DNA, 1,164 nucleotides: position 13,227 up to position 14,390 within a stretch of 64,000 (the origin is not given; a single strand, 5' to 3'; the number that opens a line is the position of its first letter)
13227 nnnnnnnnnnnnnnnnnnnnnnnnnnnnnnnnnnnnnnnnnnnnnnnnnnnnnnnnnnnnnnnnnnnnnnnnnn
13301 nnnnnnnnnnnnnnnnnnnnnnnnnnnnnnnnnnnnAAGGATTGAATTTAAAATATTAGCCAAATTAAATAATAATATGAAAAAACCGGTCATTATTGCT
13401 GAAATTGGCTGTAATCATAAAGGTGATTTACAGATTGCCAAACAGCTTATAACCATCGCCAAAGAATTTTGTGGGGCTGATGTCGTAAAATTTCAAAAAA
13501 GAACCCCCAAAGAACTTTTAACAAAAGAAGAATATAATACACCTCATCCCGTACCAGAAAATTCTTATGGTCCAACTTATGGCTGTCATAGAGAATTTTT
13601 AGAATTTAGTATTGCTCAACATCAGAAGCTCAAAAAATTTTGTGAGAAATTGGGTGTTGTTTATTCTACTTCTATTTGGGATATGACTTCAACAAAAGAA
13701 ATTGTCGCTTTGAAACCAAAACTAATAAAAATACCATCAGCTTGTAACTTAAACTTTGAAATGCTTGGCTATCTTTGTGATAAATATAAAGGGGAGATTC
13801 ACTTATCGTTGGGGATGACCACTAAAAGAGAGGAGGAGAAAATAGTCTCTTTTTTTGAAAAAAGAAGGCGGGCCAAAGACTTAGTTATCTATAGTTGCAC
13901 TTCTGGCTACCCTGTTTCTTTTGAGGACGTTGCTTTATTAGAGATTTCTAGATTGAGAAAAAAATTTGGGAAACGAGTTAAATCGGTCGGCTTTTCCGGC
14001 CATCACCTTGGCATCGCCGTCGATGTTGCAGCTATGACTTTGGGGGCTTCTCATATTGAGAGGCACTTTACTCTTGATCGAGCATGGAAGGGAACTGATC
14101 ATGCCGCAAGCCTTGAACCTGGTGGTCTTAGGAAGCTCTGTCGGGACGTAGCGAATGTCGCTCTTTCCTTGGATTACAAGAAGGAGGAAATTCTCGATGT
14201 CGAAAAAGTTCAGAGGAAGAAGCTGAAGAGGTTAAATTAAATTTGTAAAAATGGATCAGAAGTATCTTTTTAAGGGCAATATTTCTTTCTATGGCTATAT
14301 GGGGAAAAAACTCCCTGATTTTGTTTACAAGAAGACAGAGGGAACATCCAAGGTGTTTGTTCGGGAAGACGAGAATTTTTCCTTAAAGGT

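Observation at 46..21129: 21-kb surface glycan locus combining a nonulosonic-acid module with five methyltransferases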

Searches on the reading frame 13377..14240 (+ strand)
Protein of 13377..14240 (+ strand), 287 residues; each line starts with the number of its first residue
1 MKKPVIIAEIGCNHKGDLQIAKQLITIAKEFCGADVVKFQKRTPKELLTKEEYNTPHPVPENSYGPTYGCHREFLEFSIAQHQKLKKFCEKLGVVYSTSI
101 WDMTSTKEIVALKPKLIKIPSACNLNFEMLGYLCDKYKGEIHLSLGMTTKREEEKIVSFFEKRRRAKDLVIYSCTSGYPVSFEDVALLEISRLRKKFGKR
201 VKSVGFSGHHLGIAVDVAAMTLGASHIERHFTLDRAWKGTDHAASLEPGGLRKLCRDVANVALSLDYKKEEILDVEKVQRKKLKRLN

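Call 4: search_protein_families(library=pfam, proteins=[window:13377-14240:+], max_evalue=0.01)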
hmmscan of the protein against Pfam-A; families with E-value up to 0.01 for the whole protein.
window:13377-14240:+ (287 aa): 1 family
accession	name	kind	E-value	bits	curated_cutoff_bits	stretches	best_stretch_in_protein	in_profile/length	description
PF03102.20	NeuB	-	3.9e-67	226.7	22.1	1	24-268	1-239/241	NeuB family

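Call 6: search_protein_families(library=ncbifam, proteins=[window:13377-14240:+], max_evalue=0.001)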
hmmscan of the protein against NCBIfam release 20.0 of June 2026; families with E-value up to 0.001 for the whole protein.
window:13377-14240:+ (287 aa): 2 families
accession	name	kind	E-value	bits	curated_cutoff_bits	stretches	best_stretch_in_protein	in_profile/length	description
TIGR03569.1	NeuB_NnaB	equivalog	3e-57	194.1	399.65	1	5-281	2-274/329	N-acetylneuraminate synthase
TIGR03586.1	PseI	equivalog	2.8e-42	145.1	340.25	1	3-281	1-273/327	pseudaminic acid synthase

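Call 10: search_solved_structures(query=window:13377-14240:+, max_evalue=0.001, show_alignments=2)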
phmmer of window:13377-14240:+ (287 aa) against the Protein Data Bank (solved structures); distinct sequences matched with E-value up to 0.001: 8.
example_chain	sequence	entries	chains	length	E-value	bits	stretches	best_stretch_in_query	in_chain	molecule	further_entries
8h2c_A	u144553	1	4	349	7e-23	84.6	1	2-257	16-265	Pseudaminic acid synthase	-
6ncs_A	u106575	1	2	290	4.1e-22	82.1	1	5-271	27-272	N-acetylneuraminic acid (Sialic acid) synthetase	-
2wqp_A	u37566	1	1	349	1.1e-19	74.2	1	3-278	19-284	POLYSIALIC ACID CAPSULE BIOSYNTHESIS PROTEIN SIAC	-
1xuu_A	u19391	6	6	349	5.3e-19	71.9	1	3-278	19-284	polysialic acid capsule biosynthesis protein SiaC | N-acetylneuraminate synthase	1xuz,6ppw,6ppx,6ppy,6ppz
4ipj_A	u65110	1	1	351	5.4e-19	71.9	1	3-278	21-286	Polysialic acid capsule biosynthesis protein SiaC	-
4ipi_A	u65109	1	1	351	5.4e-19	71.9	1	3-278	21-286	Polysialic acid capsule biosynthesis protein SiaC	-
1vli_A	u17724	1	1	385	2.1e-14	56.8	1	5-258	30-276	Spore coat polysaccharide biosynthesis protein spsE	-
3g8r_A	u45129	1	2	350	7.5e-08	35.4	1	2-284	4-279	Probable spore coat polysaccharide biosynthesis protein E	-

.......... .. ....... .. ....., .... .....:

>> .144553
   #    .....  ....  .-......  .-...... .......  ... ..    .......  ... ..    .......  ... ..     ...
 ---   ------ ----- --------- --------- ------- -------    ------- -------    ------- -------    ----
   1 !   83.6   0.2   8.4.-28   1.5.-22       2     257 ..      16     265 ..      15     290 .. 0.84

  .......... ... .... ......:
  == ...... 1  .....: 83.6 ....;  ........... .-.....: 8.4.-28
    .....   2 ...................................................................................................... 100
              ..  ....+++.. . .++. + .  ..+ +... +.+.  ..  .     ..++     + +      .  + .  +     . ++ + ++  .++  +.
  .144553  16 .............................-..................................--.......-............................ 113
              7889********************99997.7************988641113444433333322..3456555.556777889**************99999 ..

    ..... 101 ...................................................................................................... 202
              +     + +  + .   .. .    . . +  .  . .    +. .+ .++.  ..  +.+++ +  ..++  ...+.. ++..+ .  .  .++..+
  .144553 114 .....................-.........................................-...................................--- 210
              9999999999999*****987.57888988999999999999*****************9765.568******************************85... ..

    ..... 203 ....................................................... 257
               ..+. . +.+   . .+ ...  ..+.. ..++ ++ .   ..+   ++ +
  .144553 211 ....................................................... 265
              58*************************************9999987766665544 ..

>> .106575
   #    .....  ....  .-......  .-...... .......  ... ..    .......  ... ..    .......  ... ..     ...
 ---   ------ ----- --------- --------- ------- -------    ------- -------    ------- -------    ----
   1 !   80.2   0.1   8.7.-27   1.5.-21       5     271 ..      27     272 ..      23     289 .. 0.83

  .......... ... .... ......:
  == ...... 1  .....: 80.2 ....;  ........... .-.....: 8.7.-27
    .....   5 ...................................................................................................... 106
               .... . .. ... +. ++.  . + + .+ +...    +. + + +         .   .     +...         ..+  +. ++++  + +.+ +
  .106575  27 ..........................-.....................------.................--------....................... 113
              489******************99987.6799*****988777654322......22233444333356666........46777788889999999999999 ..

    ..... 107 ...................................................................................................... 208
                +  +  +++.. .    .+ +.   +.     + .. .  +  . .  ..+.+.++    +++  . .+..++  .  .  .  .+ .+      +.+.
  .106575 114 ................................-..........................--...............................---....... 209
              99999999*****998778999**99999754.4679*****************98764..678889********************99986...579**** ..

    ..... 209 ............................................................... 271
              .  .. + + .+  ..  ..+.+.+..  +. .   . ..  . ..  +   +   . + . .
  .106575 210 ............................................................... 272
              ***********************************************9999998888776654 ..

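Call 12: find_homologous_proteins(query=window:13377-14240:+, max_evalue=1e-10)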
Query window:13377-14240:+ (287 aa): 8000 proteins with E <= 1e-10 among 8000 candidates; the best 120 are listed.
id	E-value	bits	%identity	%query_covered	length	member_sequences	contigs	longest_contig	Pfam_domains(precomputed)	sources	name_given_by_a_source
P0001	2.8e-190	649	100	100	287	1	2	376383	PF03102.21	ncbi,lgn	-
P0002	7.4e-152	523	-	-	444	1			PF03102.21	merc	-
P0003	2.1e-150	518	76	100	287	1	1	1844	PF03102.21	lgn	-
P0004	1.0e-149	516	76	100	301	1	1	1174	PF03102.21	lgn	-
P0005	2.9e-144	498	74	100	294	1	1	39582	PF03102.21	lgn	-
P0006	1.1e-142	492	72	100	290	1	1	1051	PF03102.21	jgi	-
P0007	2.0e-142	492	72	100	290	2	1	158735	PF03102.21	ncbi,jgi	ncbi:MAG: N-acetylneuraminate synthase family protein [Patescibacteria group bacterium]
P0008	4.1e-142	491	73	99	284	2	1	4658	PF03102.21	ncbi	-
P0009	3.5e-141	488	74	100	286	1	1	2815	PF03102.21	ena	-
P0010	9.4e-141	486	73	99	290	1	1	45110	PF03102.21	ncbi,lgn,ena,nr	ncbi:MAG: N-acetylneuraminate synthase [Elusimicrobia bacterium]|nr:N-acetylneuraminate synthase [El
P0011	1.1e-140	486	72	99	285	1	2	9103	PF03102.21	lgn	-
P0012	3.7e-140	484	73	99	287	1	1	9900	PF03102.21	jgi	-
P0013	4.0e-140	484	71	100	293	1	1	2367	PF03102.21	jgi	-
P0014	8.1e-140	483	72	99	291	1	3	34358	PF03102.21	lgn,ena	-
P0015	1.7e-139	482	71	100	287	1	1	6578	PF03102.21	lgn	-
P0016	2.1e-139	482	70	100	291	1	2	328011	PF03102.21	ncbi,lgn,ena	-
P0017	3.8e-139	481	72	100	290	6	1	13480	PF03102.21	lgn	-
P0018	6.6e-139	480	70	100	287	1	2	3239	PF03102.21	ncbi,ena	-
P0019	7.5e-139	480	70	100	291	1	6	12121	PF03102.21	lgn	-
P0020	9.6e-139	480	73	98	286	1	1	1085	PF03102.21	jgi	-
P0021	9.7e-139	480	73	99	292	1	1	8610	PF03102.21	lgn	-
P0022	1.1e-138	479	72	100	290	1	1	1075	PF03102.21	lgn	-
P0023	1.5e-138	479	73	99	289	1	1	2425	PF03102.21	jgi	-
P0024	1.7e-138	479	72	99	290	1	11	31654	PF03102.21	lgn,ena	-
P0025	1.8e-138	479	72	99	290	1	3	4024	PF03102.21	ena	-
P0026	1.9e-138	479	72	99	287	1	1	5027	PF03102.21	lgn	-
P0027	2.0e-138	478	72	98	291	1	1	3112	PF03102.21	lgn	-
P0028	2.3e-138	478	72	99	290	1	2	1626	PF03102.21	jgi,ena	-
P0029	2.4e-138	478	72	99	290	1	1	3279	PF03102.21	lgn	-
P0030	2.5e-138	478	70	100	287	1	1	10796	PF03102.21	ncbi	-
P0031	2.9e-138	478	72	99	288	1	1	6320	PF03102.21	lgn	-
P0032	3.4e-138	478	72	99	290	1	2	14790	PF03102.21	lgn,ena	-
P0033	3.7e-138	478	69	100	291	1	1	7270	PF03102.21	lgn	-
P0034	5.1e-138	477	72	99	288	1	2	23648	PF03102.21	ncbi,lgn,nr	ncbi:MAG: N-acetylneuraminate synthase family protein [Bacteroidales bacterium]|nr:N-acetylneuramina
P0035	5.4e-138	477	71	100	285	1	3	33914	PF03102.21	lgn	-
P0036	6.3e-138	477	71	99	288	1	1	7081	PF03102.21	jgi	-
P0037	8.0e-138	477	72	99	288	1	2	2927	PF03102.21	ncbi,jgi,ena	-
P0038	1.1e-137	476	72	99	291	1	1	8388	PF03102.21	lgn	-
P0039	1.2e-137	476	70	100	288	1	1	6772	PF03102.21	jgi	jgi:N-acetylneuraminate synthase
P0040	1.4e-137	476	72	99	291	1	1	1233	PF03102.21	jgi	-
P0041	1.6e-137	476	70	100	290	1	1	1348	PF03102.21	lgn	-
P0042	1.6e-137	476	73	99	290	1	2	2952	PF03102.21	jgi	jgi:N-acetylneuraminate synthase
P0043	1.7e-137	475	72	99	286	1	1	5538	PF03102.21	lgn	-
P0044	1.8e-137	475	72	100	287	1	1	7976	PF03102.21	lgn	-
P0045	1.9e-137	475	73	99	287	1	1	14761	PF03102.21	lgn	-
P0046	2.1e-137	475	71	99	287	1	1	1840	PF03102.21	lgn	-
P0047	2.5e-137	475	72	99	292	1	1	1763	PF03102.21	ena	-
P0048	2.6e-137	475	70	100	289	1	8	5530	PF03102.21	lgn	-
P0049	2.8e-137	475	71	99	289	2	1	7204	PF03102.21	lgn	-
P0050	2.9e-137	475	71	99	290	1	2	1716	PF03102.21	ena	-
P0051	3.0e-137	475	71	99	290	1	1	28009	PF03102.21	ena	-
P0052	3.1e-137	475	72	99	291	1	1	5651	PF03102.21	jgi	-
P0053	3.3e-137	475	72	99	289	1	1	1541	PF03102.21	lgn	-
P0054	3.3e-137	475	72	99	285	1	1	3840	PF03102.21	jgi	-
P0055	3.4e-137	474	71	99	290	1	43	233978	PF03102.21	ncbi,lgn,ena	-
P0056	3.5e-137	474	71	99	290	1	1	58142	PF03102.21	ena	-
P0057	3.6e-137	474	71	99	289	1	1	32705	PF03102.21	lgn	-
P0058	3.6e-137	474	72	99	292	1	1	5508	PF03102.21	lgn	-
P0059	3.9e-137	474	69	99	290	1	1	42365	PF03102.21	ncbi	-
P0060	4.1e-137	474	71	99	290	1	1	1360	PF03102.21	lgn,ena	-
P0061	4.1e-137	474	71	99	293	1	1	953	PF03102.21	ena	-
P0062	4.3e-137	474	71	99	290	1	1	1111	PF03102.21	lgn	-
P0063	4.3e-137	474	71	99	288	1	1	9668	PF03102.21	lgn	-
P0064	4.6e-137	474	71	99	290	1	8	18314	PF03102.21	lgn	-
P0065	5.0e-137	474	71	99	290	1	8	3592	PF03102.21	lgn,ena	-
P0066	5.0e-137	474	70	100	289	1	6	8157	PF03102.21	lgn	-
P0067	6.4e-137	474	71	99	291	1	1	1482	PF03102.21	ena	-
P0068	7.2e-137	473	70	99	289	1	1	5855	PF03102.21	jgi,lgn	-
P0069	7.8e-137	473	72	99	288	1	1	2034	PF03102.21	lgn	-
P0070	8.1e-137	473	71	99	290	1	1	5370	PF03102.21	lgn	-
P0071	8.7e-137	473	69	99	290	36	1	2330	PF03102.21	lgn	-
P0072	8.8e-137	473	72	99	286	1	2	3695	PF03102.21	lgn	-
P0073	9.5e-137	473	70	100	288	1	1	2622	PF03102.21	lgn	-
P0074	1.1e-136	473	70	100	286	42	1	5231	PF03102.21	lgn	-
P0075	1.1e-136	473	71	99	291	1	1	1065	PF03102.21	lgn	-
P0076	1.1e-136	473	71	99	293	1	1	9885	PF03102.21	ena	-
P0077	1.2e-136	473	71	100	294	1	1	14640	PF03102.21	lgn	-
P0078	1.3e-136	473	71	99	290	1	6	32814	PF03102.21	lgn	-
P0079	1.4e-136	472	70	99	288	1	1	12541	PF03102.21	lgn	-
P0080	1.6e-136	472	71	99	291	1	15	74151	PF03102.21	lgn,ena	-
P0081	1.6e-136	472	70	100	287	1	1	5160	PF03102.21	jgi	jgi:N-acetylneuraminate synthase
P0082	1.7e-136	472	72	100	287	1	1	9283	PF03102.21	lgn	-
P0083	2.5e-136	472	71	99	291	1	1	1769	PF03102.21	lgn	-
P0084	2.5e-136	472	71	99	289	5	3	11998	PF03102.21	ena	-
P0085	2.6e-136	472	71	98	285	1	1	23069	PF03102.21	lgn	-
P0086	2.8e-136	471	71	100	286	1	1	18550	PF03102.21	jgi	jgi:N-acetylneuraminate synthase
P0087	2.8e-136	471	71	99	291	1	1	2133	PF03102.21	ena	-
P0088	3.3e-136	471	71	99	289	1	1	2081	PF03102.21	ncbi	-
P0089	3.3e-136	471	70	99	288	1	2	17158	PF03102.21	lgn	-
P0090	3.4e-136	471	71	100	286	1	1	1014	PF03102.21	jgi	-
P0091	3.4e-136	471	69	99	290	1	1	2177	PF03102.21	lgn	-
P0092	3.7e-136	471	71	99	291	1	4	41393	PF03102.21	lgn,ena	-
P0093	3.8e-136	471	71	99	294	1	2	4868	PF03102.21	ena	-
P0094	3.9e-136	471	71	99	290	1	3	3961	PF03102.21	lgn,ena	-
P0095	3.9e-136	471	71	99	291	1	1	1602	PF03102.21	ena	-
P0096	4.0e-136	471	72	99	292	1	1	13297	PF03102.21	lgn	-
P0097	4.1e-136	471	72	99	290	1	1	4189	PF03102.21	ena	-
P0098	4.2e-136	471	71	99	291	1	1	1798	PF03102.21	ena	-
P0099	4.3e-136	471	71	99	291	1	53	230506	PF03102.21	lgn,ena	-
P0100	4.4e-136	471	70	99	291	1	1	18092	PF03102.21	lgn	-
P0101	5.3e-136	471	71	99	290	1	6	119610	PF03102.21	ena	-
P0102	5.4e-136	471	72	99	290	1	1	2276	PF03102.21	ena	-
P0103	5.7e-136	470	70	99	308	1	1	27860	PF03102.21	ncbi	-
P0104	5.9e-136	470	71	99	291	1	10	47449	PF03102.21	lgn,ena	-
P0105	5.9e-136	470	70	99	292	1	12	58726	PF03102.21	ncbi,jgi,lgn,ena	-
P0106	6.3e-136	470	70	99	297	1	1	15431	PF03102.21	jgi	-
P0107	6.4e-136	470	69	99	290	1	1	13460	PF03102.21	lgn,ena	-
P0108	6.5e-136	470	71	100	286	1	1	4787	PF03102.21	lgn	-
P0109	6.8e-136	470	70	99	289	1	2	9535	PF03102.21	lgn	-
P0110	7.4e-136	470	71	99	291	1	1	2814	PF03102.21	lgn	-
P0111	7.6e-136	470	69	100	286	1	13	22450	PF03102.21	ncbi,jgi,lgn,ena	-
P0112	7.8e-136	470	71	99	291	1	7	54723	PF03102.21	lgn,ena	-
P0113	7.8e-136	470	71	99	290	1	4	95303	PF03102.21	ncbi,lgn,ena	-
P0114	8.1e-136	470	69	100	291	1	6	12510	PF03102.21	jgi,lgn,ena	-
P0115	8.2e-136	470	70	99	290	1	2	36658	PF03102.21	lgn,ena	-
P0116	9.2e-136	470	71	97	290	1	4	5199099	PF03102.21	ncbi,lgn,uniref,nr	ncbi:N-acetylneuraminate synthase family protein [Heyndrickxia oleronia]|uniref:N-acetylneuraminate 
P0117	1.0e-135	470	70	98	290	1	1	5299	PF03102.21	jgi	-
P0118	1.0e-135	470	70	99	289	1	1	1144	PF03102.21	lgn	-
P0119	1.0e-135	470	72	99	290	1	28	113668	PF03102.21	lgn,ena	-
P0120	1.1e-135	470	71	99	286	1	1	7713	PF03102.21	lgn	-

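Call 13: find_encoding_contigs(protein=P0116, flank=10000, max_places=2)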
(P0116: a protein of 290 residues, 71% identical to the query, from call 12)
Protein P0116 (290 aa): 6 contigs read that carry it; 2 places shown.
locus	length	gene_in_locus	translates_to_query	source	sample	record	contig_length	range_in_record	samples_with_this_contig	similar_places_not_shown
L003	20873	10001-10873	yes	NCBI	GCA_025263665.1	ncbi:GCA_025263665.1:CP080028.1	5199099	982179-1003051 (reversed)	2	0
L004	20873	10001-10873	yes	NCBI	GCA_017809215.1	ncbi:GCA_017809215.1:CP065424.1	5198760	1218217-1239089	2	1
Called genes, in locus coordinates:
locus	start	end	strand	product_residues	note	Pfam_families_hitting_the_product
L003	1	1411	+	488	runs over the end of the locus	PF00460:Flg_bb_rod (weak), PF22638:FlgK_D1, PF06429:Flg_bbr_C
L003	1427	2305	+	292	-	PF00669:Flagellin_N, PF00700:Flagellin_C (weak)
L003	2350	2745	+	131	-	PF20074:DUF6470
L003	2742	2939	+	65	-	PF20074:DUF6470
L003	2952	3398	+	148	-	PF02623:FliW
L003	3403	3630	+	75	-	PF02599:CsrA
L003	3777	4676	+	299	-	PF00669:Flagellin_N, PF00700:Flagellin_C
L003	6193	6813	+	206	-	PF26154:DUF8042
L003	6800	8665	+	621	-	PF20157:Maf_flag10_N (weak), PF01973:MptE-like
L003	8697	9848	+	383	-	PF04230:PS_pyruv_trans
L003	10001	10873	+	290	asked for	PF03102:NeuB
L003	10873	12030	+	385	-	PF02348:CTP_transf_3, PF13419:HAD_2 (weak), PF00702:Hydrolase, PF08282:Hydrolase_3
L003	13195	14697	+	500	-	PF02465:FliD_N, PF07195:FliD_C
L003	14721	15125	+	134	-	PF02561:FliS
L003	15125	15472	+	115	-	PF05400:FliT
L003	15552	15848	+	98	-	PF09607:BrkDBD (faint), PF13518:HTH_28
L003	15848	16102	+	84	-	-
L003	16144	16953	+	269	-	PF13276:HTH_21, PF00665:rve, PF13683:rve_3, PF13333:rve_2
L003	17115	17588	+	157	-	-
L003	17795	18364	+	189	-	-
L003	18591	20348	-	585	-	PF26965:MimR_N (weak), PF01590:GAF, PF00158:Sigma54_activat, PF14532:Sigma54_activ_2, PF00004:AAA (weak), PF07724:AAA_2 (weak), PF25601:AAA_lid_14, PF02954:HTH_8, +2 more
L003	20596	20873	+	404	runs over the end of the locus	PF08240:ADH_N, PF01262:AlaDh_PNT_C, PF00107:ADH_zinc_N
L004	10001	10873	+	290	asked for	PF03102:NeuB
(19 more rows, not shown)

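Call 14: find_encoding_contigs(protein=P0034, flank=10000, max_places=2)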
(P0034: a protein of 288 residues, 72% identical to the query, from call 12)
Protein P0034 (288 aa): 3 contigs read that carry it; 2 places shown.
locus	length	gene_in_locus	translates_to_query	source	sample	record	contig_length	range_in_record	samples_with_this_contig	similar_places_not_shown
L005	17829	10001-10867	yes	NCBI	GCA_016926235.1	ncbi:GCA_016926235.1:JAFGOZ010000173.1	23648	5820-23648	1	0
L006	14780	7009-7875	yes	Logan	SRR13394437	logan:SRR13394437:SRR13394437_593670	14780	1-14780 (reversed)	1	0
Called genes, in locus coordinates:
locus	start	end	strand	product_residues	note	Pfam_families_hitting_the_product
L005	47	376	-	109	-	PF00534:Glycos_transf_1 (weak), PF13692:Glyco_trans_1_4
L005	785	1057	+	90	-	PF01527:HTH_Tnp_1, PF13384:HTH_23 (faint)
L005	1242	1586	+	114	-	-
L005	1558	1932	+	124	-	PF00665:rve (weak), PF13683:rve_3, PF13333:rve_2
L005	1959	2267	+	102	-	PF01527:HTH_Tnp_1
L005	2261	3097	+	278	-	PF13276:HTH_21, PF00665:rve, PF24764:rva_4 (weak), PF13683:rve_3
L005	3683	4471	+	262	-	PF01061:ABC2_membrane (weak)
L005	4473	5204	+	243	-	PF00005:ABC_tran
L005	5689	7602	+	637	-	PF00534:Glycos_transf_1, PF13692:Glyco_trans_1_4, PF20706:GT4-conflict (weak)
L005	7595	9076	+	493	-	PF04055:Radical_SAM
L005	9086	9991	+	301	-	PF00248:Aldo_ket_red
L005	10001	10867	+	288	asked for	PF03102:NeuB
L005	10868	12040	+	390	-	PF02348:CTP_transf_3, PF00702:Hydrolase (weak), PF08282:Hydrolase_3 (weak)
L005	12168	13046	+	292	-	PF07388:A-2_8-polyST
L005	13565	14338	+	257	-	PF00483:NTP_transferase, PF12804:NTP_transf_3 (weak)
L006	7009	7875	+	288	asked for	PF03102:NeuB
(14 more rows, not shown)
